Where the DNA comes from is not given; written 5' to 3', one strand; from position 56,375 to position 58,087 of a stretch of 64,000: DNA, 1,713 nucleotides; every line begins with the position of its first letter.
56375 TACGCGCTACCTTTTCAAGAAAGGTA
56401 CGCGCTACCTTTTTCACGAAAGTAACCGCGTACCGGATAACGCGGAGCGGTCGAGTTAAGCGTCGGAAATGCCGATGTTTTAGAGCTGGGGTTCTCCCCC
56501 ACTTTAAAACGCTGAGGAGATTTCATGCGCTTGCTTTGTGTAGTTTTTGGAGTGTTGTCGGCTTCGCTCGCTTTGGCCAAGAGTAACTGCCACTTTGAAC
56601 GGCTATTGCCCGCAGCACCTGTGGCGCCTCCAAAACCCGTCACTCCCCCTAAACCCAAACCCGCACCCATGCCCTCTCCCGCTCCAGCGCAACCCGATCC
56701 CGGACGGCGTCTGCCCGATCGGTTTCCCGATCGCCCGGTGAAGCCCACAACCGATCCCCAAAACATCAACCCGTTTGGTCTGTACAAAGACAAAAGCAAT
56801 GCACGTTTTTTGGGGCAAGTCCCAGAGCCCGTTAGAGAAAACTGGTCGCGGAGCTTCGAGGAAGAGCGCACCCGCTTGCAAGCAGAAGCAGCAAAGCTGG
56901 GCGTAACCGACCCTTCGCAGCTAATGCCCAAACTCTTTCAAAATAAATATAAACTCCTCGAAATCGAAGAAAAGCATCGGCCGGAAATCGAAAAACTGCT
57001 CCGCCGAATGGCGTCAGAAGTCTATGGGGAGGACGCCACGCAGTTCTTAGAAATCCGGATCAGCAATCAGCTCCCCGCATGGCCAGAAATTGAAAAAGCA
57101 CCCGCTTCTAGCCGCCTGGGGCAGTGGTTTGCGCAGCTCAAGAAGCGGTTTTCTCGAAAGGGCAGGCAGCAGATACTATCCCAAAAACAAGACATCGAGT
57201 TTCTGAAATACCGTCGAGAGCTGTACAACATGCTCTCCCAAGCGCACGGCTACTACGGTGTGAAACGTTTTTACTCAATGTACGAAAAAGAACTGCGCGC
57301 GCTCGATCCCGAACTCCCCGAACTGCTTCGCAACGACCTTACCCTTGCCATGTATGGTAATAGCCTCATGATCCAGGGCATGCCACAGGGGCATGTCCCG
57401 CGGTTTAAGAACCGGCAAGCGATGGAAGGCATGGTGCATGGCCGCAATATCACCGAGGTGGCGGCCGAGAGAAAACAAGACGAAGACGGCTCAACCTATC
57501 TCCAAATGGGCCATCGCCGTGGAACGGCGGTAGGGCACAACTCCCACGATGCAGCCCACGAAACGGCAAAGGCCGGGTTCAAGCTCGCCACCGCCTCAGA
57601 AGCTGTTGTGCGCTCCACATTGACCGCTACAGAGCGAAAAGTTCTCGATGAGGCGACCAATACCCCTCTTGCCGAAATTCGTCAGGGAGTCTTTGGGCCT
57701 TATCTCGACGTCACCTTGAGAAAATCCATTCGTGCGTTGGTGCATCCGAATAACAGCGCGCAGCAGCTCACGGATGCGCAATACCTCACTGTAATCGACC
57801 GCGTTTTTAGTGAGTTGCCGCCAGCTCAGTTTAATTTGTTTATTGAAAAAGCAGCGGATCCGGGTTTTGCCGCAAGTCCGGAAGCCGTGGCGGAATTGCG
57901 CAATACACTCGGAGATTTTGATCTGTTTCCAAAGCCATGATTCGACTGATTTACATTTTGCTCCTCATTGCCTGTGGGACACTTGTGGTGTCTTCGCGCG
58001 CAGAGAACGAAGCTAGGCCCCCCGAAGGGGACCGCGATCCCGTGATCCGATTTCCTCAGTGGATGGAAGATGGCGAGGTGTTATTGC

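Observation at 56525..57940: Pro-rich secreted protein translationally coupled (ATGA) to the giant ORF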

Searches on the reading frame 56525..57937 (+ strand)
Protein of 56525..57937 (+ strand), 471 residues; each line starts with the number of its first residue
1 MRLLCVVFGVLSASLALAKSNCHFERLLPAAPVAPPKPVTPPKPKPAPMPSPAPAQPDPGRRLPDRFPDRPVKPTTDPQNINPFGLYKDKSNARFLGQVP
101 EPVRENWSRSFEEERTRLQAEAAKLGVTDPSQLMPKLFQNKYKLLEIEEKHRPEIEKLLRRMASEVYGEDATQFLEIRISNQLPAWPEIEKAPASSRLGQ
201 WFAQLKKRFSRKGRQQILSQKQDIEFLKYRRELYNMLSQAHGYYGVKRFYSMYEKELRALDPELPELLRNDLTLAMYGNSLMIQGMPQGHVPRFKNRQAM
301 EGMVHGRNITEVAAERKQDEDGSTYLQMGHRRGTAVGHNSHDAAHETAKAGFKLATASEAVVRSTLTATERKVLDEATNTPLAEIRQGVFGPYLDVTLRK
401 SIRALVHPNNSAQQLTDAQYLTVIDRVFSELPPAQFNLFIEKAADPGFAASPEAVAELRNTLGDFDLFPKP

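Call 5: search_protein_families(library=pfam, proteins=[window:56525-57937:+], max_evalue=1)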
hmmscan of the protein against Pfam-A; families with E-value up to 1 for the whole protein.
window:56525-57937:+ (471 aa): 2 families
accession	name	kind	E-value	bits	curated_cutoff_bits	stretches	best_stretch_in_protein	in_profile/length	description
PF19495.4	DUF6030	-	0.045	13.7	26.7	1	4-78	3-78/254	Family of unknown function (DUF6030)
PF23229.2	DUF7067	-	0.1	12.8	27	0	208-238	11-41/56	Alpha-glucan water dikinase, DUF7067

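Call 6: search_protein_families(library=ncbifam, proteins=[window:56525-57937:+], max_evalue=1)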
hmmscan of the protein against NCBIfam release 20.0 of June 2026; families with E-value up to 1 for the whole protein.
window:56525-57937:+ (471 aa): 1 family
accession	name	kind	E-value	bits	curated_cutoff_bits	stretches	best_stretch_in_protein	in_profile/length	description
NF042929.1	immun_PncF_fam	subfamily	0.21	11.6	45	1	388-402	13-27/36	PncF family bacteriocin immunity protein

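Call 7: find_homologous_proteins(query=window:56525-57937:+, max_evalue=0.001)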
Query window:56525-57937:+ (471 aa): 2 proteins with E <= 0.001 among 8000 candidates.
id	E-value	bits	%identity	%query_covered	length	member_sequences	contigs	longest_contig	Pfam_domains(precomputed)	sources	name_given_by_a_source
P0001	0.0e+0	1063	100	100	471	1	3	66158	-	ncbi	-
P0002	2.6e-152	526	55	85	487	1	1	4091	-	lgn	-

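Call 8: find_encoding_contigs(protein=P0001, flank=10000, max_places=6)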
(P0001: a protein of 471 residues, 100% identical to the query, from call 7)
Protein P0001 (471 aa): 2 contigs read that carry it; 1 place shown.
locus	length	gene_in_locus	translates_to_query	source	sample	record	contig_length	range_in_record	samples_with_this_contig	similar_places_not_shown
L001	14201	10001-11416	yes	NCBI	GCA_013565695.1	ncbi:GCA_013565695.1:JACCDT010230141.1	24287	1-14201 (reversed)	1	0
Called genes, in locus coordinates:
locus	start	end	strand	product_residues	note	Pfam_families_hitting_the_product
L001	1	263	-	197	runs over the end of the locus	PF01569:PAP2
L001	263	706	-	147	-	PF01475:FUR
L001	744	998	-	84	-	-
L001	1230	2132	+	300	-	PF01073:3Beta_HSD, PF01370:Epimerase, PF04321:RmlD_sub_bind (weak), PF16363:GDP_Man_Dehyd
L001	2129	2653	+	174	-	PF00578:AhpC-TSA, PF08534:Redoxin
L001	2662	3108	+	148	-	-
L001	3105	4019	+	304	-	-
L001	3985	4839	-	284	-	-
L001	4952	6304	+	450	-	-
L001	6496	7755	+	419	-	PF25390:WD40_RLD, PF13540:RCC1_2, PF00415:RCC1 (weak), PF25390:WD40_RLD (weak)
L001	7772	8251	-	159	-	PF01814:Hemerythrin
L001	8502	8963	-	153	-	-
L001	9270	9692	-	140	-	-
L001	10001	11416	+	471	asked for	-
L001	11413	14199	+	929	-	?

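Call 9: find_encoding_contigs(protein=P0002, flank=10000, max_places=6)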
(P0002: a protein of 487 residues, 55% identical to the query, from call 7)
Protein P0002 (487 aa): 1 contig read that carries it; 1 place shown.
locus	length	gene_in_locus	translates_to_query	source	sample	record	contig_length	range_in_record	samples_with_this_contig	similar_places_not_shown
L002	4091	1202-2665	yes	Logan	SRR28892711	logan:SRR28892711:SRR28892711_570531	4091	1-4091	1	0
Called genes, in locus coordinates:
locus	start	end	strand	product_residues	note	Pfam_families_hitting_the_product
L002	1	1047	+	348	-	?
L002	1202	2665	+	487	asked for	-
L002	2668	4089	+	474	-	?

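Call 17: find_related_loci(query=window:56738-57937:+, collection=genome_contigs, flank=10000)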
Query window:56738-57937:+ (400 aa) in genome_contigs; peptide patterns used: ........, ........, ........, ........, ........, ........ (x = any residue, [..] = any of these).
73 stretches matched a pattern, but none encodes a relative of the query by tblastn (E <= 1e-3).

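Call 32: search_protein_representatives(protein=window:56738-57937:+)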
Query: 400 residues. Proteins with E-value up to 0.001 (for the whole library): 25; up to 1e-10: 19; up to 1e-30: 11. The best 25 are listed.
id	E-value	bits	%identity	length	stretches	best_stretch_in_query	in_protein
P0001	6.6e-265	894.5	100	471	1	1-400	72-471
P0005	1.6e-43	166.0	31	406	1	1-389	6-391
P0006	5.8e-38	147.7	32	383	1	1-377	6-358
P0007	2.7e-35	138.9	33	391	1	1-392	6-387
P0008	6.5e-35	137.6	31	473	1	2-374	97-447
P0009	1.3e-34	136.7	33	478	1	2-372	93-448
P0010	2.3e-34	135.8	35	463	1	2-366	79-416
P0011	6.4e-33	131.1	29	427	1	1-397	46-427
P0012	1.4e-31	126.6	36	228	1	176-397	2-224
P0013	1.9e-31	126.2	30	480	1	2-390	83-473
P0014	2.7e-31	125.7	29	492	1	3-393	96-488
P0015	3.1e-27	112.4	33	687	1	2-366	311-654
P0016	2.1e-23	99.7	34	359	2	152-370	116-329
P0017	2.5e-23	99.5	32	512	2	158-397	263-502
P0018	2.8e-23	99.3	30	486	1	2-334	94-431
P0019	1.9e-19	86.8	28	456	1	1-370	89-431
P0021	2.0e-16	76.8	29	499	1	125-368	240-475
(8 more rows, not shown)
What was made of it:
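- New family: an exhaustive HMMER scan finds 25 representative clusters (call 32).
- Tried and rejected: The exhaustive scan was needed (call 32).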

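Call 38: find_related_loci(query=A3, collection=genome_contigs, flank=10000)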
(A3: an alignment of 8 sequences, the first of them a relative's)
Query A3 (478 aa) in genome_contigs; peptide patterns used: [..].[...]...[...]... (x = any residue, [..] = any of these).
212 stretches matched a pattern; 8 encode a relative of the query (tblastn E <= 1e-3); 8 distinct loci.
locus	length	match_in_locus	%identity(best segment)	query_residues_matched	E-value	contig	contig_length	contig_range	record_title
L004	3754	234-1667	100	1-478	0e+0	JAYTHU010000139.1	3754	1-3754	MAG: Oligoflexia bacterium isolate GFS_2572 GFS_2572_138, whole genome shotgun sequence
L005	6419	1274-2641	58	3-478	1e-180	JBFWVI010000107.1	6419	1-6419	MAG: Bdellovibrionales bacterium isolate CA_2019_TPBF_90 NODE_46925_length_6419_cov_7.974253_TPBF, whole genome shotgun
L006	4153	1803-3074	34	52-462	2e-58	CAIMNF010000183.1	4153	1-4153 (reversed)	MAG: Oligoflexia bacterium isolate AlinenLipids_bin-3717 genome assembly, contig: bin-3717:183/615, whole genome shotgun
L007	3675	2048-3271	32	19-437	6e-53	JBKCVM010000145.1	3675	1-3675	MAG: Oligoflexia bacterium isolate samp_2047_semibin_544 samp_2047_4586151, whole genome shotgun sequence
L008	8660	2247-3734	33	14-454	8e-50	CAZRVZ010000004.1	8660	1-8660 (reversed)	MAG TPA_asm: uncultured Pseudobdellovibrionaceae bacterium isolate binchicken_co203_350 genome assembly, contig: k141_42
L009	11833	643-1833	33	52-454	9e-47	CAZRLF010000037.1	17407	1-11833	MAG TPA_asm: uncultured Bacteriovoracaceae bacterium isolate SRP329715_co2_77 genome assembly, contig: NODE_6307_length_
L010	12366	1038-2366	32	21-469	1e-45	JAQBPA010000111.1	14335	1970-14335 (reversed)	MAG: Bacteriovoracaceae bacterium isolate RYN_335 scaffold_1483418, whole genome shotgun sequence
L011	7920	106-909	34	195-473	4e-29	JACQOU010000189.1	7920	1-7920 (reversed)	MAG: Deltaproteobacteria bacterium isolate NC_groundwater_1289_Ag_S-0.2um_48_23 S_p2_S4_coassembly_k141_1851757, whole g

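Call 47: search_protein_families(library=pfam, proteins=[L009:1887-5087:+, L010:2381-3370:+, L008:3800-6910:+, L005:2639-5857:+], max_evalue=0.01)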
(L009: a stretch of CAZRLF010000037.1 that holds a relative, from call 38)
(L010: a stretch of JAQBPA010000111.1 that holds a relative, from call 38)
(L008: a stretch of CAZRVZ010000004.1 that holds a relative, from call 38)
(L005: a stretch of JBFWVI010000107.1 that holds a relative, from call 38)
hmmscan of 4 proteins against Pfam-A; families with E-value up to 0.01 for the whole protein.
L009:1887-5087:+ (1067 aa): 1 family
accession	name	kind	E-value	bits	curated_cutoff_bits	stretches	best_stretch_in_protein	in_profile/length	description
PF03781.23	FGE-sulfatase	-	7.2e-33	114.7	23.3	1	852-1064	12-255/255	Sulfatase-modifying factor enzyme 1-like domain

L010:2381-3370:+ (330 aa): 2 families
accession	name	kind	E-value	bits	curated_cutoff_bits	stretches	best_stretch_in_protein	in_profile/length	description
PF04389.22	Peptidase_M28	-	1.4e-26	93.9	21.3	1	108-319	1-187/193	Peptidase family M28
PF01546.33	Peptidase_M20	-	3.5e-06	27.5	24.6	1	125-213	2-92/206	Peptidase family M20/M25/M40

L008:3800-6910:+ (1037 aa): 1 family
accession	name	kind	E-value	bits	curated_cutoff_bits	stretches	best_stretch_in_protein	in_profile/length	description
PF03781.23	FGE-sulfatase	-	2.5e-32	113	23.3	1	820-1034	26-255/255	Sulfatase-modifying factor enzyme 1-like domain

L005:2639-5857:+ (1073 aa): 1 family
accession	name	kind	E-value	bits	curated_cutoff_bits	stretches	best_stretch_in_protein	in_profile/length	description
PF03781.23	FGE-sulfatase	-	2.4e-29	103.2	23.3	1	876-1070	84-255/255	Sulfatase-modifying factor enzyme 1-like domain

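Call 51: find_homologous_proteins(query=A4, max_evalue=0.001)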
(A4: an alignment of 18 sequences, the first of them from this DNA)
Query A4 (18 sequences) (404 aa, profile of the alignment): 3 proteins with E <= 0.001 among 8000 candidates.
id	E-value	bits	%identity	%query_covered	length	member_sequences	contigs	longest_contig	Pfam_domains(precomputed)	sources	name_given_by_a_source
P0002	1.0e-135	471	55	99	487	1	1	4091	-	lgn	-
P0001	2.6e-129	450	100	100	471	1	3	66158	-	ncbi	-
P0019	1.1e-114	402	27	92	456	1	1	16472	-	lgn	-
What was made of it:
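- Tried and rejected: They returned only 2-3 family members (calls 7 and 51).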

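Call 53: find_encoding_contigs(protein=P0019, flank=10000, max_places=3)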
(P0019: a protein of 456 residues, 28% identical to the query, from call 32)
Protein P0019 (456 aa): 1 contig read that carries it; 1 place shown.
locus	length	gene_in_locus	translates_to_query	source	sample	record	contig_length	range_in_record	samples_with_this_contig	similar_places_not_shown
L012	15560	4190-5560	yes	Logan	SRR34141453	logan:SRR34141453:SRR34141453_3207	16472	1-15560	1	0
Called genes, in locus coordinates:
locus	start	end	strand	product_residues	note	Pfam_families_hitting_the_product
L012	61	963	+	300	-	PF06500:FrsA-like (weak), PF01738:DLH, PF12146:Hydrolase_4 (faint), PF02230:Abhydrolase_2 (faint), PF08840:BAAT_C (faint), PF00326:Peptidase_S9 (weak)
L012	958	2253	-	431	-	PF01966:HD, PF19276:HD_assoc_2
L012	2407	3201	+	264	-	PF00303:Thymidylat_synt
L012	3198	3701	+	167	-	PF00186:DHFR_1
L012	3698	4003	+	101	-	-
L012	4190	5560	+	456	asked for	-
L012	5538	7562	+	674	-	-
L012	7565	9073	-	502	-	PF00082:Peptidase_S8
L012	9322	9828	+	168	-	PF01058:Oxidored_q6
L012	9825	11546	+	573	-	PF00329:Complex1_30kDa, PF00346:Complex1_49kDa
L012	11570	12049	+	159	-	PF01257:2Fe-2S_thioredx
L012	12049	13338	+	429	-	PF01512:Complex1_51K, PF10531:SLBB, PF22461:SLBB_2, PF10589:NADH_4Fe-4S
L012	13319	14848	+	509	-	PF00111:Fer2 (weak), PF13510:Fer2_4, PF10588:NADH-G_4Fe-4S_3, PF22117:Fer4_Nqo3, PF04879:Molybdop_Fe4S4 (weak)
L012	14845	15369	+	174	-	PF13183:Fer4_8 (faint), PF14697:Fer4_21 (faint), PF12838:Fer4_7, PF13187:Fer4_9 (weak), PF13484:Fer4_16 (faint), PF00037:Fer4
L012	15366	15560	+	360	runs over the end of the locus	-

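Call 54: find_encoding_contigs(protein=P0015, flank=10000, max_places=3)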
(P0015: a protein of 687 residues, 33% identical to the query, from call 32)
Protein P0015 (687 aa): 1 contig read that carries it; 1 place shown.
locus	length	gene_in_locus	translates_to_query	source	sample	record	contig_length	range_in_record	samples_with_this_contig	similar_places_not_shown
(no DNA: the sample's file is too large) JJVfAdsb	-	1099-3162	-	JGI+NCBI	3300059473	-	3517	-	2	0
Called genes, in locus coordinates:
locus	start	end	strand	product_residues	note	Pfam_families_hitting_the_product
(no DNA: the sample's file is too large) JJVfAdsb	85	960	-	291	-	PF14226:DIOX_N, PF03171:2OG-FeII_Oxy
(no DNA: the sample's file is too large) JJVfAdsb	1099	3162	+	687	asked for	-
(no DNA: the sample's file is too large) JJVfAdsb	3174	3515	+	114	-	?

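Call 57: search_solved_structures(query=A4, max_evalue=10, show_alignments=2)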
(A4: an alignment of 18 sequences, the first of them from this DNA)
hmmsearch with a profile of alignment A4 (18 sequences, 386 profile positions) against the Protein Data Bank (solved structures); distinct sequences matched with E-value up to 10: 10.
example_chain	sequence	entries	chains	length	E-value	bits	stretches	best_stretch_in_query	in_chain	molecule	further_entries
9nhc_F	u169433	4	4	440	0.43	13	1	25-99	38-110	Maelstrom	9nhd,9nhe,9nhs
8f5h_A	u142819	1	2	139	0.49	12.8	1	27-110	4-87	S2hlx_EX_19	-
5lc5_S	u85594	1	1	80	1.2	11.6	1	151-193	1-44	NADH dehydrogenase [ubiquinone] 1 alpha subcomplex subunit 2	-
8zo8_A2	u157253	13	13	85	1.2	11.5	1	151-193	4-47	NADH dehydrogenase [ubiquinone] 1 alpha subcomplex subunit 2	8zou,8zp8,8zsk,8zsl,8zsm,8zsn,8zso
7v2c_F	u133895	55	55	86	1.3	11.5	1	151-193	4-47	NADH dehydrogenase [ubiquinone] 1 alpha subcomplex subunit 2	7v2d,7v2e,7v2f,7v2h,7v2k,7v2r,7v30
7zd6_e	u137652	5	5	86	1.3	11.5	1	151-193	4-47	NADH dehydrogenase [ubiquinone] 1 alpha subcomplex subunit 2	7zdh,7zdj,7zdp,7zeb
9w2u_S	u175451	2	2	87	1.3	11.5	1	151-193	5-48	NADH dehydrogenase [ubiquinone] 1 alpha subcomplex subunit 2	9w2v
5xtb_F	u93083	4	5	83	1.5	11.2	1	151-193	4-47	NADH dehydrogenase [ubiquinone] 1 alpha subcomplex subunit 2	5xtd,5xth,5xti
5gpn_n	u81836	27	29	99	1.6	11.2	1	151-193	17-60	NADH dehydrogenase [ubiquinone] 1 alpha subcomplex subunit 2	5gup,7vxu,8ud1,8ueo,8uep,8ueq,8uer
9ti4_G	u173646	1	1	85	1.6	11.2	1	151-193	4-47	NADH dehydrogenase [ubiquinone] 1 alpha subcomplex subunit 2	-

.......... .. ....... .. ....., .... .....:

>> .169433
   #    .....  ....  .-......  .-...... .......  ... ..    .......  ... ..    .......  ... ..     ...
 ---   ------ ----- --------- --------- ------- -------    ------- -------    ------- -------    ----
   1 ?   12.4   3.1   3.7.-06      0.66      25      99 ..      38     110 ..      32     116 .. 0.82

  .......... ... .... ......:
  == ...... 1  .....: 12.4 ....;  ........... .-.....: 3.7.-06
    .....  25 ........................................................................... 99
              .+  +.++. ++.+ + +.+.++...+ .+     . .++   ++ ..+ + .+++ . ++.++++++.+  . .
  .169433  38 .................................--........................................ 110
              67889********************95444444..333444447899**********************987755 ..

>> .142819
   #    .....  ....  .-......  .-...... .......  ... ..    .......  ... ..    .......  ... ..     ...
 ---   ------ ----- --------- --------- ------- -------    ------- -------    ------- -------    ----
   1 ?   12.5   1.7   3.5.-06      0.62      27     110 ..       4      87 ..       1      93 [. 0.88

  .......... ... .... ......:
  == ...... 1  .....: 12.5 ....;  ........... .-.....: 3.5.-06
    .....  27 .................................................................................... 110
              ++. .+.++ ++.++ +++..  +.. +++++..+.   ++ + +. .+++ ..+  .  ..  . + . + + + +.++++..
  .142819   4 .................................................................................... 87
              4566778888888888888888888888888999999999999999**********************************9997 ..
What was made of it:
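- On Any solved structure - small protein: The profile search against PDB sequences gives a best E of 0.43 (call 57).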

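Call 58: search_protein_families(library=pfam, alignment_id=A4, max_evalue=1)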
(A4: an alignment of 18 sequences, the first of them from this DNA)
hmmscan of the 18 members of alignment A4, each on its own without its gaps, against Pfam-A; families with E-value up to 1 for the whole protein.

A. member 1, seq(404 aa): 1 family
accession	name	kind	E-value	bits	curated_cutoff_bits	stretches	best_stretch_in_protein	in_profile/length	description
PF23229.2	DUF7067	-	0.068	13.4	27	1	141-171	11-41/56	Alpha-glucan water dikinase, DUF7067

B. families by the number of members that match (of 18 scanned): 20 families
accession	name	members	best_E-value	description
PF12761.13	End3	1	0.028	Actin cytoskeleton-regulatory complex protein END3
PF13972.11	TetR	1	0.036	Bacterial transcriptional repressor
PF06977.17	SdiA-regulated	1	0.053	SdiA-regulated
PF14327.11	CSTF2_hinge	1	0.066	Hinge domain of cleavage stimulation factor subunit 2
PF23229.2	DUF7067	1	0.068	Alpha-glucan water dikinase, DUF7067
PF24411.1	DUF7545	1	0.1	Family of unknown function (DUF7545)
PF25819.1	Nal1_C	1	0.11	Nal1 C-terminal domain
PF08175.17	SspO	1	0.12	Small acid-soluble spore protein O family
PF03662.20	Glyco_hydro_79n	1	0.12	Glycosyl hydrolase family 79, N-terminal domain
PF10091.15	Glycoamylase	1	0.12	Putative glucoamylase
PF22775.2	GA_3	1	0.13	GA-like domain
PF18028.7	Zmiz1_N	1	0.15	Zmiz1 N-terminal tetratricopeptide repeat domain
PF10769.14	DUF2594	1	0.18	Protein of unknown function (DUF2594)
PF15796.10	KELK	1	0.18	KELK-motif containing domain of MRCK Ser/Thr protein kinase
PF04293.20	SpoVR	1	0.21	SpoVR like protein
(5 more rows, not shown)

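Call 60: predict_structure(alignment_id=A2)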
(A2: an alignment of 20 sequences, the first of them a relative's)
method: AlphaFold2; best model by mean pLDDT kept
length: 471 residues; sequences in the alignment: 20
mean_pLDDT: 84.5   pTM: 0.83
mean pLDDT of the five models: 84.5, 81.9, 81.4, 81.1, 79.4
residues with pLDDT >= 90: 277; 70-90: 109; 50-70: 49; < 50: 36
segments of 3 or more residues with pLDDT < 50: 1-27, 54-56, 83-88
pLDDT, mean of each block of 10 residues (from residue 1): 39 40 44 65 69 55 89 84 47 75 86 92 95 94 96 98 96 95 87 80 90 89 93 96 97 98 98 91 68 61 86 94 93 96 97 96 92 86 82 94 94 94 96 95 92 95 86 50
secondary structure, 60 per line:
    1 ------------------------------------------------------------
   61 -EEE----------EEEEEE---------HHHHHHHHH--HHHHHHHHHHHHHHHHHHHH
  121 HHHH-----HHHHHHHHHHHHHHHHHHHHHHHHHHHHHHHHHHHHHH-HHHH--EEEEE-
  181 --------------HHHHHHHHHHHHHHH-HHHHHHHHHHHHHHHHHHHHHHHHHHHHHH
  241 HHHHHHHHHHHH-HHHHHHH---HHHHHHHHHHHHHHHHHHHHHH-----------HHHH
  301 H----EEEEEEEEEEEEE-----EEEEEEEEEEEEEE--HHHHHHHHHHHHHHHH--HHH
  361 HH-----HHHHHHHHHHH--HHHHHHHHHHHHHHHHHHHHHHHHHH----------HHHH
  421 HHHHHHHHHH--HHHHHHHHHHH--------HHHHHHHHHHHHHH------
elements in order: E62-64 E75-80 H90-98 H101-124 H130-167 H169-172 E175-179 H195-209 H211-252 H254-260 H264-285 H297-301 E306-318 E324-337 H340-355 H358-362 H368-378 H381-406 H417-430 H433-443 H452-465
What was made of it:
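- Checked: The rest is predicted to be mostly helical, with one long beta-hairpin (call 60).
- Structure: AlphaFold gives pLDDT 84.5 and pTM 0.83 (call 60).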
